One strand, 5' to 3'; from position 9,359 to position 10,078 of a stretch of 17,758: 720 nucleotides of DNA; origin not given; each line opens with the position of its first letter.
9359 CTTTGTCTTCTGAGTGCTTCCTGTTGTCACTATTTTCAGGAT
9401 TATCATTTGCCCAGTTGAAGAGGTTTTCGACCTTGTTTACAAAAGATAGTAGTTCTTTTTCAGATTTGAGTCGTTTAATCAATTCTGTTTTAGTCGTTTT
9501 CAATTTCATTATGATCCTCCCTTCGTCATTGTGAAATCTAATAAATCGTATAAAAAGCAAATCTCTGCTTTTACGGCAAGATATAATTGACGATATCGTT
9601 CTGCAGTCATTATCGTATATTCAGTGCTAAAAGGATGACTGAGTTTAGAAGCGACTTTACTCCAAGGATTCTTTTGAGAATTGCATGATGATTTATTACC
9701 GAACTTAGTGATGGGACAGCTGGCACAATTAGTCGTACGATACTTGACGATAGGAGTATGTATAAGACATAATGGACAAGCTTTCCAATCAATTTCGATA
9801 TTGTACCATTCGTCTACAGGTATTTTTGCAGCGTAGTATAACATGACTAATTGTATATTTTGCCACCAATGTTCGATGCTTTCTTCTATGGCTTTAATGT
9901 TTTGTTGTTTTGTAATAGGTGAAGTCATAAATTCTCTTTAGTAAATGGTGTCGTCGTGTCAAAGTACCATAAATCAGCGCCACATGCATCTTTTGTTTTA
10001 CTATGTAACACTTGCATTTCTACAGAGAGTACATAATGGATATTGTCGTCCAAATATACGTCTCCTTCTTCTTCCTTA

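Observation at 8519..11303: Ancient segmental duplication: a paralog pair of a Cys-rich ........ family plus a 30-bp fossil of the neighbouring gene's 3' end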

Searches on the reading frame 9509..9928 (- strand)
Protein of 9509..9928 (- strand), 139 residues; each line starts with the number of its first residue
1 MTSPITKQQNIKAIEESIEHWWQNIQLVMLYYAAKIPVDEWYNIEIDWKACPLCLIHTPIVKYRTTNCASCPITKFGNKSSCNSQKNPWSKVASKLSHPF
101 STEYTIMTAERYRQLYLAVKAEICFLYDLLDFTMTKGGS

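Call 9: search_protein_families(library=pfam, proteins=[window:9509-9928:-], max_evalue=0.1)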
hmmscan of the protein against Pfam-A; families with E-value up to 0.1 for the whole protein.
window:9509-9928:- (139 aa): 0 families

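Call 10: search_protein_families(library=phrogs, proteins=[window:9509-9928:-], max_evalue=0.1)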
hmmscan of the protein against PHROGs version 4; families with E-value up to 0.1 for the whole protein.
window:9509-9928:- (139 aa): 0 families

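Call 14: find_homologous_proteins(query=window:9512-9928:-, max_evalue=0.001)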
Query window:9512-9928:- (139 aa): 1 proteins with E <= 0.001 among 3 candidates.
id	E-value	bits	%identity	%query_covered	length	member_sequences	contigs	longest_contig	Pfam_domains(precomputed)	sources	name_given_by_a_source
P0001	1.2e-91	322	100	100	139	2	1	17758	-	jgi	-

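Call 17: find_related_loci(query=A1, collection=viral_contigs, flank=10000)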
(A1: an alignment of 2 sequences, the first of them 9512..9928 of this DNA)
Query A1 (139 aa) in viral_contigs; peptide patterns used: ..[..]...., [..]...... (x = any residue, [..] = any of these).
137 stretches matched a pattern; 1 encode a relative of the query (tblastn E <= 1e-3); 1 distinct loci.
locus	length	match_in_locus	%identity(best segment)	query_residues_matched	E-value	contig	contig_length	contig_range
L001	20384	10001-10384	93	9-136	3e-81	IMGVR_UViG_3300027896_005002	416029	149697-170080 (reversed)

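Call 26: search_protein_representatives(alignment_id=A1)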
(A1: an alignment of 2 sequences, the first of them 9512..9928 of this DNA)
Query: 2 sequences, 149 profile positions. Proteins with E-value up to 0.001 (for the whole library): 40; up to 1e-10: 1; up to 1e-30: 1. The best 40 are listed.
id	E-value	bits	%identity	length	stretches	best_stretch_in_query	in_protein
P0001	4.2e-83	293.0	-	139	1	1-135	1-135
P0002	8.2e-10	55.2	-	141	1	2-97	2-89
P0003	5.9e-09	52.4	-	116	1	8-126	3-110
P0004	1.5e-08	51.1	-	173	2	12-75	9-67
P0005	3.0e-07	46.9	-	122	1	7-97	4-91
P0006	4.4e-07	46.3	-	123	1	11-131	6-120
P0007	6.4e-07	45.8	-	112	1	10-130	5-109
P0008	7.5e-07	45.6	-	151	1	6-133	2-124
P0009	7.7e-07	45.5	-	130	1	7-130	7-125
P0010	8.9e-07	45.3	-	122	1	12-132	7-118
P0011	1.2e-06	44.8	-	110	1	12-130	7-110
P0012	1.6e-06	44.5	-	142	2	9-62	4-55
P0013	3.0e-06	43.6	-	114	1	6-131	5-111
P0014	6.5e-06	42.5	-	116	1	7-129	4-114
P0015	7.6e-06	42.3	-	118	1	12-131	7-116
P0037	6.0e-04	36.1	-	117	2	49-101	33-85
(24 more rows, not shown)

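Call 34: search_protein_families(library=pfam, alignment_id=A2, max_evalue=0.01)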
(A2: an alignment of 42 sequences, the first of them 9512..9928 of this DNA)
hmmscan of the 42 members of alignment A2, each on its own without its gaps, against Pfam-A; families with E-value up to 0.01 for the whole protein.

A. member 1, window:9512-9928:- (139 aa): 0 families

B. families by the number of members that match (of 42 scanned): 3 families
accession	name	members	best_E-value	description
PF23091.2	TNFR_ELAPOR1_6th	1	0.0077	ELAPOR1-like, TNF receptor-like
PF20728.2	Nairovirus_NSm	1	0.0083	Nairovirus NSm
PF16046.10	FAM76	1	0.0084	FAM76 protein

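Call 37: search_solved_structures(query=A3, max_evalue=1)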
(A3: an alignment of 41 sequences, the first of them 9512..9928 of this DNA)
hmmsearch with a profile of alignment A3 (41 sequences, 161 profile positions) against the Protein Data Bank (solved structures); distinct sequences matched with E-value up to 1: 4.
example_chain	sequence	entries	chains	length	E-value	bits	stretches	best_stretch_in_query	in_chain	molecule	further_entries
3jb9_c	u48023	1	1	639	0.11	15.5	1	34-92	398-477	Pre-mRNA-splicing factor cwf19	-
5aas_A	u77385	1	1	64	0.42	13.6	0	34-54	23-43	TAX1-BINDING PROTEIN 1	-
2m7q_A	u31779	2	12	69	0.48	13.5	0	34-54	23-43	Tax1-binding protein 1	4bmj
3h31_A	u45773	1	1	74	0.63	13.1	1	38-82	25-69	High potential iron-sulfur protein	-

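Call 38: search_protein_families(library=phrogs, alignment_id=A3, max_evalue=0.01)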
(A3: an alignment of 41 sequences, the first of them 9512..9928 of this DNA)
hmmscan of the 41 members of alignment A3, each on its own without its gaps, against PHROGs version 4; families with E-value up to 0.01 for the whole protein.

A. member 1, window:9512-9928:- (139 aa): 0 families

B. families by the number of members that match (of 41 scanned): 3 families
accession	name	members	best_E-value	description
phrog_34434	-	1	0.0023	-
phrog_3034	-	1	0.0043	-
phrog_17650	-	1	0.0048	-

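Call 39: find_homologous_proteins(query=A3, max_evalue=0.001)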
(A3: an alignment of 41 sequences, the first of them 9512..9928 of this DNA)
Query A3 (41 sequences) (139 aa, profile of the alignment): 9 proteins with E <= 0.001 among 617 candidates.
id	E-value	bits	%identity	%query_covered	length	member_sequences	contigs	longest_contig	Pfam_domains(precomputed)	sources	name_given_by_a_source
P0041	3.7e-33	133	61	93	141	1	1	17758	-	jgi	-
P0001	2.6e-32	130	100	100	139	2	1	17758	-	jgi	-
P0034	1.3e-31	128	31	54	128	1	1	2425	-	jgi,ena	-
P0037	7.5e-24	102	27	86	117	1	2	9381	-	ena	-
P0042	1.5e-21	95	23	85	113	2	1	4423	-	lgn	-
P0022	4.5e-21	93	29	58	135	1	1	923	-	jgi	jgi:hypothetical protein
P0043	1.1e-13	69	27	86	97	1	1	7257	-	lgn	-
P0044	6.8e-12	63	28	90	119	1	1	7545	-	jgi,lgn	jgi:hypothetical protein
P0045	1.6e-9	56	23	55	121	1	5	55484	-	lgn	-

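Call 40: find_encoding_contigs(protein=P0045, flank=6000, max_places=3)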
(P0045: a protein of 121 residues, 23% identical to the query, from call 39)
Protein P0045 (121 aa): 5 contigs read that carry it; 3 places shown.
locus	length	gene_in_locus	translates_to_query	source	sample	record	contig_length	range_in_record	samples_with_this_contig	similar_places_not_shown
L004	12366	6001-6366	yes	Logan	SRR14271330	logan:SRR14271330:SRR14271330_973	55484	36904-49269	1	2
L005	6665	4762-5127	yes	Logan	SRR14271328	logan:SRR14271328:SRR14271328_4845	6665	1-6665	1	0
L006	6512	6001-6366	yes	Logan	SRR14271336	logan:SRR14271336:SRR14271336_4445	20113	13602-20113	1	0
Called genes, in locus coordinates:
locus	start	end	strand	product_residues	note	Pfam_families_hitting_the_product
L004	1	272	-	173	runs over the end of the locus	-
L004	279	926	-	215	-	-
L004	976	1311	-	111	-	-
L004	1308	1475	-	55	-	-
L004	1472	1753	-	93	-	-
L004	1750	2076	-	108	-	-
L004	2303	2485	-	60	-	-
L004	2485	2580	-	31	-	-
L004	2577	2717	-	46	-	-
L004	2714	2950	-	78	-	-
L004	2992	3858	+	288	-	PF00717:Peptidase_S24 (faint)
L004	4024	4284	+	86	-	-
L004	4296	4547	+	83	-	-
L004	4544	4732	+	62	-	-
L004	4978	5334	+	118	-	-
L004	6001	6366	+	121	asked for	-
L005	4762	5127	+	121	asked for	-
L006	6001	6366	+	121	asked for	-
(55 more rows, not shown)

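Call 41: find_encoding_contigs(protein=P0037, flank=6000, max_places=3)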
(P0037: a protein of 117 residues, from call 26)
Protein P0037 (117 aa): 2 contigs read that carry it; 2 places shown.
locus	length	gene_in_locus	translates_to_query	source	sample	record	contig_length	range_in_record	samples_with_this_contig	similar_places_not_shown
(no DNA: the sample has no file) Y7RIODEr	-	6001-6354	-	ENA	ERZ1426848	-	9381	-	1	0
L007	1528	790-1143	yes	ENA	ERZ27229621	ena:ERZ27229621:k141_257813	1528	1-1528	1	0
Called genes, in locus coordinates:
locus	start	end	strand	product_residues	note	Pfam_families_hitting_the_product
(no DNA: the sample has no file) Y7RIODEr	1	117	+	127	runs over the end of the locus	-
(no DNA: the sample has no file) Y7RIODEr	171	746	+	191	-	-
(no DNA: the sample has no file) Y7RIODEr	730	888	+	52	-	-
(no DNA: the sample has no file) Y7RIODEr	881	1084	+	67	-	-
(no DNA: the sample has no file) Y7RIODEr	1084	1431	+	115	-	-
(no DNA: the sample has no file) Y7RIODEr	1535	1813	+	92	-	-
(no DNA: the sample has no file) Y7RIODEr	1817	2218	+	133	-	-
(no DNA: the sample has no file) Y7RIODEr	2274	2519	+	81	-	-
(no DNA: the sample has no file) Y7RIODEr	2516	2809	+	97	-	-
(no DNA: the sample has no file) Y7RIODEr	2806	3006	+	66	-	-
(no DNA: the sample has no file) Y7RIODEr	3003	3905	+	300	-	-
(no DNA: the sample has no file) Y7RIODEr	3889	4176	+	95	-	-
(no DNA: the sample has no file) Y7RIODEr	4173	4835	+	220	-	-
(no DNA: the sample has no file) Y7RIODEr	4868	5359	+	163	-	-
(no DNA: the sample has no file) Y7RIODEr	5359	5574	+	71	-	-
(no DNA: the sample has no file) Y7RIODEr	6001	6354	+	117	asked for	-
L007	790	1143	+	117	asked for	-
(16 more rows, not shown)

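Call 42: find_encoding_contigs(protein=P0003, flank=6000, max_places=3)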
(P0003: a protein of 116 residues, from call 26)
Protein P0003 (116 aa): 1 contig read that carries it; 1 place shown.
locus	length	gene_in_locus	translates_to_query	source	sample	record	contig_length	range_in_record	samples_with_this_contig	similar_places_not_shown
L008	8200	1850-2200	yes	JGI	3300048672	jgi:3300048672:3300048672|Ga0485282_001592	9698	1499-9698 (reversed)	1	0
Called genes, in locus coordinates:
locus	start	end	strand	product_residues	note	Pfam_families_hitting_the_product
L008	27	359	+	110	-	-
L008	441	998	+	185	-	-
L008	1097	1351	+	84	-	-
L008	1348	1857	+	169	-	PF12850:Metallophos_2 (faint)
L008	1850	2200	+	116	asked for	-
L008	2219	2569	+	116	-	-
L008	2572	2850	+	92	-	-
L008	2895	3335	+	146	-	-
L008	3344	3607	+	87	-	-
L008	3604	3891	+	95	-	-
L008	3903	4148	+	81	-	-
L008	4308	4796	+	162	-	-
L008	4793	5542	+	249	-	PF13489:Methyltransf_23, PF01209:Ubie_methyltran (weak), PF07021:MetW, PF13847:Methyltransf_31, PF08241:Methyltransf_11, PF08242:Methyltransf_12, PF13649:Methyltransf_25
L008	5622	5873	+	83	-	-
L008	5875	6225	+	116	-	-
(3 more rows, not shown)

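Call 43: predict_structure(alignment_id=A3)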
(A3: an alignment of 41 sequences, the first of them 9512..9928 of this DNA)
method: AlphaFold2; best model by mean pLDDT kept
length: 139 residues; sequences in the alignment: 41
mean_pLDDT: 86.6   pTM: 0.83
mean pLDDT of the five models: 86.6, 85.5, 85.3, 84.9, 84.5
residues with pLDDT >= 90: 89; 70-90: 27; 50-70: 21; < 50: 2
segments of 3 or more residues with pLDDT < 50: none
pLDDT, mean of each block of 10 residues (from residue 1): 82 97 97 94 93 85 66 83 80 82 78 96 96 82
secondary structure, 60 per line:
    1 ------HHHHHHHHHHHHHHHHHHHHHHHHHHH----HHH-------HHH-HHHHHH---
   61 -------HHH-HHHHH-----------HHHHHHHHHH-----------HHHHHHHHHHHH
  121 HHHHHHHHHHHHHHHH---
elements in order: H7-33 H52-57 H72-76 H88-97 H109-136

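Call 53: fold_search(model_id=the predicted structure, library=viral)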
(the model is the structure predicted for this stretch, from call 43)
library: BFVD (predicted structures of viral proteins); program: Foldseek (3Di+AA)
matches with E <= 10: 144; with E <= 0.001: 0
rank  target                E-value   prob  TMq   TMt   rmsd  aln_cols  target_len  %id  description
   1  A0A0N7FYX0            5.2e-01  0.18  0.26  0.25  11.4       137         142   10  Uncharacterized protein [Acidianus bottle-shaped virus 2 strain ABV2]
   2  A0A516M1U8            9.5e-01  0.82  0.52  0.40   5.8       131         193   12  (no name in the UniProt tables at hand)
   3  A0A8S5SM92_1          1.2e+00  0.35  0.40  0.07   7.6       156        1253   15  Minor structural protein putative tail fiber [Myoviridae sp. ctPoO4]
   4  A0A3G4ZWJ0            1.2e+00  0.13  0.27  0.25  11.7       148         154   10  Uncharacterized protein [Faunusvirus sp.]
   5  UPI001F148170         1.3e+00  0.21  0.33  0.34  10.0       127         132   11  (no name look-up for this kind of identifier)
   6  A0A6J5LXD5            1.6e+00  0.35  0.43  0.16  13.8       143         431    7  Uncharacterized protein [uncultured Caudovirales phage]
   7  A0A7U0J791            1.7e+00  0.13  0.26  0.32  11.7       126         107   10  Uncharacterized protein [Klebsiella phage vB_KpM_FBKp24]
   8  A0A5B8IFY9            1.9e+00  0.07  0.22  0.22  11.8       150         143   15  Uncharacterized protein [Mimiviridae sp. ChoanoV1]
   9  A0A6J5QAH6            2.4e+00  0.12  0.32  0.11  15.3       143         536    8  Uncharacterized protein [uncultured Caudovirales phage]
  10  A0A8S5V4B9            2.5e+00  0.41  0.50  0.48   6.1       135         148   13  Nucleoporin [Siphoviridae sp. ctNHg2]
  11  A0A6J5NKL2            2.5e+00  0.21  0.44  0.17  16.3       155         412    8  Uncharacterized protein [uncultured Caudovirales phage]
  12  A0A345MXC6            2.5e+00  0.11  0.26  0.12  16.6       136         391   12  (no name in the UniProt tables at hand)
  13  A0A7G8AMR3            2.8e+00  0.06  0.23  0.16  16.7       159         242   11  (no name in the UniProt tables at hand)
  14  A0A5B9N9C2            2.9e+00  0.35  0.51  0.08   5.4       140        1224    7  Hinge connector of long tail fiber distal connector [Aeromonas phage 4_4572]
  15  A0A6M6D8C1            3.0e+00  0.11  0.30  0.12   8.8       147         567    9  (no name in the UniProt tables at hand)
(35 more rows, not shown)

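Call 64: search_protein_families(library=phrogs, proteins=[L001:8551-8919:+, L001:8969-9232:+, L001:9232-9747:+, L001:10571-10789:+], max_evalue=0.01)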
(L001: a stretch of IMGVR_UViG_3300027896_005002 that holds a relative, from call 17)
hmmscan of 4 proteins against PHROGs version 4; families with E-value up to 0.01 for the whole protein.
L001:8551-8919:+ (123 aa): 1 family
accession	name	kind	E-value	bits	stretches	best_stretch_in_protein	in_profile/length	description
phrog_8562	-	unknown function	2.8e-09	38.4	1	6-111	19-135/173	-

L001:8969-9232:+ (88 aa): 0 families

L001:9232-9747:+ (172 aa): 0 families

L001:10571-10789:+ (73 aa): 0 families

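Call 67: search_protein_families(library=padloc, alignment_id=A3, max_evalue=0.01)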
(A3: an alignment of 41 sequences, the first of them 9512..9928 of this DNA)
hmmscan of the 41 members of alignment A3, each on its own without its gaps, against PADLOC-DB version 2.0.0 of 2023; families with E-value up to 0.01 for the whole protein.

A. member 1, window:9512-9928:- (139 aa): 0 families

B. families by the number of members that match (of 41 scanned): 1 family
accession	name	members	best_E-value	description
PDLC03915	NsnC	1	0.00019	-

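Call 68: search_protein_families(library=ncbifam, alignment_id=A3, max_evalue=0.01)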
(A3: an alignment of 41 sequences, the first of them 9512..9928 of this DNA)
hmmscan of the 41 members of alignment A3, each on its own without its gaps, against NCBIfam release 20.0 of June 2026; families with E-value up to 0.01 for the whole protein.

A. member 1, window:9512-9928:- (139 aa): 0 families

B. families by the number of members that match (of 41 scanned): 0 families

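Call 70: search_dna_similar(query=P0015, collection=phages, mode=protein, max_rows=15, max_evalue=0.01)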
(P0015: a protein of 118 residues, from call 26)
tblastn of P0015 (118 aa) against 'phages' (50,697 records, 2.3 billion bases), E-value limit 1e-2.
No match.

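Call 98: find_encoding_contigs(protein=P0009, flank=5000, max_places=2)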
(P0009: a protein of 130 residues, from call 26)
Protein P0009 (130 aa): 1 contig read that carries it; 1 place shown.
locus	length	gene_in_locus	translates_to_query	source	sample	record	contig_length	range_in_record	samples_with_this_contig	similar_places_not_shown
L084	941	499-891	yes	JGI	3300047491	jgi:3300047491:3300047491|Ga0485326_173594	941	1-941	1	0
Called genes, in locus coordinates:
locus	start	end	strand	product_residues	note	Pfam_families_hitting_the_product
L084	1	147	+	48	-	?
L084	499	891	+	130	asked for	-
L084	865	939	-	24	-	?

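Call 99: find_encoding_contigs(protein=P0013, flank=5000, max_places=2)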
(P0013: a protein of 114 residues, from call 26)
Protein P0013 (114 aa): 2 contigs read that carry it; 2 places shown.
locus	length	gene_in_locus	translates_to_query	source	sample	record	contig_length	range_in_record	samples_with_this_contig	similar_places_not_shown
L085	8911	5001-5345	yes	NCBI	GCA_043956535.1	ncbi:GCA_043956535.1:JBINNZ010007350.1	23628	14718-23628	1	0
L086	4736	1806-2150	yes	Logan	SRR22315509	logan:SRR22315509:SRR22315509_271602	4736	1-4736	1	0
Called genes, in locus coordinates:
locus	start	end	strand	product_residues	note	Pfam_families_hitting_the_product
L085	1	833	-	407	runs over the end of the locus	PF13475:DUF4116 (faint)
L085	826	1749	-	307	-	-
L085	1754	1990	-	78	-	-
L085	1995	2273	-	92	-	-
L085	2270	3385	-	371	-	-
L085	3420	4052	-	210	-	-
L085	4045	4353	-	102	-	-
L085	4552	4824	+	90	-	-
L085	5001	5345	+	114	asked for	-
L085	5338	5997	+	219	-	-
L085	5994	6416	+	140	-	-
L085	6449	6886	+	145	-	-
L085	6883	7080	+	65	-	-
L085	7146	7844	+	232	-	PF01223:Endonuclease_NS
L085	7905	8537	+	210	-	-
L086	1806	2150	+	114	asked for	-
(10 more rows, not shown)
